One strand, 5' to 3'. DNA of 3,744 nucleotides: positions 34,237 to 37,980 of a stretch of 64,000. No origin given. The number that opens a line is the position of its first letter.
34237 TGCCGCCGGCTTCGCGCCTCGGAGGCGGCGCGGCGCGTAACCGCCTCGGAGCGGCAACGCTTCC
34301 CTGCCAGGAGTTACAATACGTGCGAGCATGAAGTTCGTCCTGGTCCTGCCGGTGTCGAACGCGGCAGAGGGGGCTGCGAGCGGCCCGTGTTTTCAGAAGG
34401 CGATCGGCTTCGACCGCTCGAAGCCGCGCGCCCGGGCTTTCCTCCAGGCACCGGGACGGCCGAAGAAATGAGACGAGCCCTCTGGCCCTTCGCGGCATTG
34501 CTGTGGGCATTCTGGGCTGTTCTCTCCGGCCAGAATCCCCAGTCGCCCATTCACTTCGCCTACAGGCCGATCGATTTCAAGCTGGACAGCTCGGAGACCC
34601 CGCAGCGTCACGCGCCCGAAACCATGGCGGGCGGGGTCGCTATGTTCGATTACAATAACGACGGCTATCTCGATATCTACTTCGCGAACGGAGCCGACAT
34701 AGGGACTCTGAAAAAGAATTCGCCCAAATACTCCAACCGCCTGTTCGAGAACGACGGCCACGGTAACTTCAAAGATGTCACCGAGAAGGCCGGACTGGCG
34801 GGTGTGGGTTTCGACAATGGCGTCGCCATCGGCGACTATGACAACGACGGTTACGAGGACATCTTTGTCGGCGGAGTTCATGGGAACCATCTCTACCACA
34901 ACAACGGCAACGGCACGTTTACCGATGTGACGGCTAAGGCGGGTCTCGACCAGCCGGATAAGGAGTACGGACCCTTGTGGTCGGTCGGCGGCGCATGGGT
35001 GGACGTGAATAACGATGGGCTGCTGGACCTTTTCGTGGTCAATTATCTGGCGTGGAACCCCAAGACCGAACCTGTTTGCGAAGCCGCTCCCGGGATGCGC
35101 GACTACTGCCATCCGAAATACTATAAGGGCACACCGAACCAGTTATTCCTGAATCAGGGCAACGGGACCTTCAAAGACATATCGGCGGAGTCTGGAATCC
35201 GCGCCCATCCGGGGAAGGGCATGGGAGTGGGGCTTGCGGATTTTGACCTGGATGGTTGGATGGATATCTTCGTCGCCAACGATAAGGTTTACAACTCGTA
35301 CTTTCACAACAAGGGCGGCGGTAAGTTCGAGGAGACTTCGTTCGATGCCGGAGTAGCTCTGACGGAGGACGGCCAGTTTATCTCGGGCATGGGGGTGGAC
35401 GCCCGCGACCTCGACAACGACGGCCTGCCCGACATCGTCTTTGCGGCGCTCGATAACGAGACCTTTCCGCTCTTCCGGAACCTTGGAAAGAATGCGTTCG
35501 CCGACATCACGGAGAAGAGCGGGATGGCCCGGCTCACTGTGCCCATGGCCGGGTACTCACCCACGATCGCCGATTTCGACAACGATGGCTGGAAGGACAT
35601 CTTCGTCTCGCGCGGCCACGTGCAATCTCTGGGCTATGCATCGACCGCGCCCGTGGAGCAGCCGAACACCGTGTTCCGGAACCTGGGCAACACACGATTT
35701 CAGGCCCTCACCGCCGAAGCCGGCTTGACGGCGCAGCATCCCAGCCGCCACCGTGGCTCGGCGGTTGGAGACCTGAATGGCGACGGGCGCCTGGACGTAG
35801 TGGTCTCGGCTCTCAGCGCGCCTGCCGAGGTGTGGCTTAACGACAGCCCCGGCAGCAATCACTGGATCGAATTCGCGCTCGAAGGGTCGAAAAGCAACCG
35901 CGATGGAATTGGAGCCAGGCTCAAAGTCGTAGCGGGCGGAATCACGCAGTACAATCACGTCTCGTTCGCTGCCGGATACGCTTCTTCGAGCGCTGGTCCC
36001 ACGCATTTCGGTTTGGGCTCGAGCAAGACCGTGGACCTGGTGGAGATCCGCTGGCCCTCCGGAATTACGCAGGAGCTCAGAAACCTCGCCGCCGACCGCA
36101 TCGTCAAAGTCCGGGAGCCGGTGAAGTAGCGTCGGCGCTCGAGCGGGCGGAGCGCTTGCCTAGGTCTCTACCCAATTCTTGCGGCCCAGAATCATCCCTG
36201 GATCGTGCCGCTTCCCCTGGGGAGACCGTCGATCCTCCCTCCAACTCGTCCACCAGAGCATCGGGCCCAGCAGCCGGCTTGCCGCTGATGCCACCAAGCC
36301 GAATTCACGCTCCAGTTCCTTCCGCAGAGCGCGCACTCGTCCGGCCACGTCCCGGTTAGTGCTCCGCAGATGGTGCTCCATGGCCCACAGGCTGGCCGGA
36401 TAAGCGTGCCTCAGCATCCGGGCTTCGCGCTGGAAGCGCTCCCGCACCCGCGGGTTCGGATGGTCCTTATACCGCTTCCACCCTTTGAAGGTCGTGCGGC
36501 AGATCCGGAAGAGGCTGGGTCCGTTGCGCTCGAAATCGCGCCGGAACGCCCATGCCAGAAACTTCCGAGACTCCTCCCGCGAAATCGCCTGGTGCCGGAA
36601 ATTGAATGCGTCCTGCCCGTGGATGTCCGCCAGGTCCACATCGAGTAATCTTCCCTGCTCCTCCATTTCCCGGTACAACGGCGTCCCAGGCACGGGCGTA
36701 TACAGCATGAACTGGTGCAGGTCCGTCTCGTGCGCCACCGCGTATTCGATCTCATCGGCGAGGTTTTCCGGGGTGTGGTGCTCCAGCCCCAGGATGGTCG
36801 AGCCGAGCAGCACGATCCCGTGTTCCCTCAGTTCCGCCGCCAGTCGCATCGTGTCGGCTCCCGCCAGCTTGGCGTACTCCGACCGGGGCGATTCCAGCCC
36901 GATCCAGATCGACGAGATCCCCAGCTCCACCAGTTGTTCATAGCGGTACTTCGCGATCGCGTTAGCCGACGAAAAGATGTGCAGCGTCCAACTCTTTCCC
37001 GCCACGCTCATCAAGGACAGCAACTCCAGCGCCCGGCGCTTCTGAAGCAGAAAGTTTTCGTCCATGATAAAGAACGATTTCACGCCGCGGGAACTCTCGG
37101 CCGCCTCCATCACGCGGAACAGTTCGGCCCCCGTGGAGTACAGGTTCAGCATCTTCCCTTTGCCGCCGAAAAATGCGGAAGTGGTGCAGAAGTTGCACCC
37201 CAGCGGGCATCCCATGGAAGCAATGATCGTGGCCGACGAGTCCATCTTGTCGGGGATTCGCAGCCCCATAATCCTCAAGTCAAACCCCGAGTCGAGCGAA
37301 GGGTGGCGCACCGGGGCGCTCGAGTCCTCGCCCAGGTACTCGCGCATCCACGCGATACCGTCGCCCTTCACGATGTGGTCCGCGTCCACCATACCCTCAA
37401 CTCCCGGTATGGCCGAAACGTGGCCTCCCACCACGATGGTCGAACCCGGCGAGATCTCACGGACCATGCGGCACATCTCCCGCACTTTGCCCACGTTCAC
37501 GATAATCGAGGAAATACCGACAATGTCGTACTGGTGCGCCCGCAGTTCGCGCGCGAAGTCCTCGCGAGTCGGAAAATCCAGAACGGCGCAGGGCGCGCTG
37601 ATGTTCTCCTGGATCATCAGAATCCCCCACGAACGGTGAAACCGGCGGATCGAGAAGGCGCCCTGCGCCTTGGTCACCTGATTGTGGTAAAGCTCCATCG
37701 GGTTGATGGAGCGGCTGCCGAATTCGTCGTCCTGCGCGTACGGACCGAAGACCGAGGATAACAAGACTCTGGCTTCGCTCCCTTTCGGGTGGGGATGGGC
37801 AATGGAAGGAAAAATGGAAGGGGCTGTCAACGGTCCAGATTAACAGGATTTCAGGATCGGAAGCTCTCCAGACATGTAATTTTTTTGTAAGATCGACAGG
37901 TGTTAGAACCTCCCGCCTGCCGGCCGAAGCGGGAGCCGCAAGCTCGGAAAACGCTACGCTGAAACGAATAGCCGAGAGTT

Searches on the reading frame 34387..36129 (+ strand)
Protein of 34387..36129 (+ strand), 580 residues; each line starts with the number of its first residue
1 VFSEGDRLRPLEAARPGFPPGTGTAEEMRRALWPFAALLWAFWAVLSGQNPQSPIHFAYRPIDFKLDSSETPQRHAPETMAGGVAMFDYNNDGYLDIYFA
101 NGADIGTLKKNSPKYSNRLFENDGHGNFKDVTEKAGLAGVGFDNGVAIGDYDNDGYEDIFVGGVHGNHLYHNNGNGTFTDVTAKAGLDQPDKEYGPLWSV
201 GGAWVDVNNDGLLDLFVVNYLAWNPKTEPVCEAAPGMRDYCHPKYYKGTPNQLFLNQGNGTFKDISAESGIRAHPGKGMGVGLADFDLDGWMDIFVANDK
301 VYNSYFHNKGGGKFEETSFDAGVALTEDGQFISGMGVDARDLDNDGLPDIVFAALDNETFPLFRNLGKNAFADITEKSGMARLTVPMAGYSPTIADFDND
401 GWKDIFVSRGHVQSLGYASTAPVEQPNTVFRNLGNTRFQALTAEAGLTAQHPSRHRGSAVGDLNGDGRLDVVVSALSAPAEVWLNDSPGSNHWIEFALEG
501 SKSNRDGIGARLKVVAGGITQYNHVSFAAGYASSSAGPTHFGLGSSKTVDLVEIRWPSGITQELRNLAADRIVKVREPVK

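Call 62: search_protein_families(library=pfam, proteins=[window:34387-36129:+], max_evalue=0.00001)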
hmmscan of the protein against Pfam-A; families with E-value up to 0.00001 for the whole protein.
window:34387-36129:+ (580 aa): 3 families
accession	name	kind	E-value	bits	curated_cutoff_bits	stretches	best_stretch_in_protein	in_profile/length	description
PF13517.12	FG-GAP_3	-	6.9e-56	187.2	26.9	6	150-217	1-61/61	FG-GAP-like repeat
PF07593.17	UnbV_ASPIC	-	1.5e-18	66.9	23.4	1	507-573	1-67/68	ASPIC and UnbV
PF01839.29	FG-GAP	-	8.2e-18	64.3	22.1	0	458-475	5-22/37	FG-GAP repeat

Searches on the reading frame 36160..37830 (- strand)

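Call 62: search_protein_families(library=pfam, proteins=[window:36160-37830:-], max_evalue=0.00001)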
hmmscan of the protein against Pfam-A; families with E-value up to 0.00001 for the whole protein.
window:36160-37830:- (556 aa): 2 families
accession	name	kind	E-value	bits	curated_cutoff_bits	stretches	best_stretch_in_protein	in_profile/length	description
PF04055.27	Radical_SAM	-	3.9e-11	43.8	29.5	1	203-363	2-165/166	Radical SAM superfamily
PF02310.24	B12-binding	-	1.1e-10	41.9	32.1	1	84-158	34-113/121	B12 binding domain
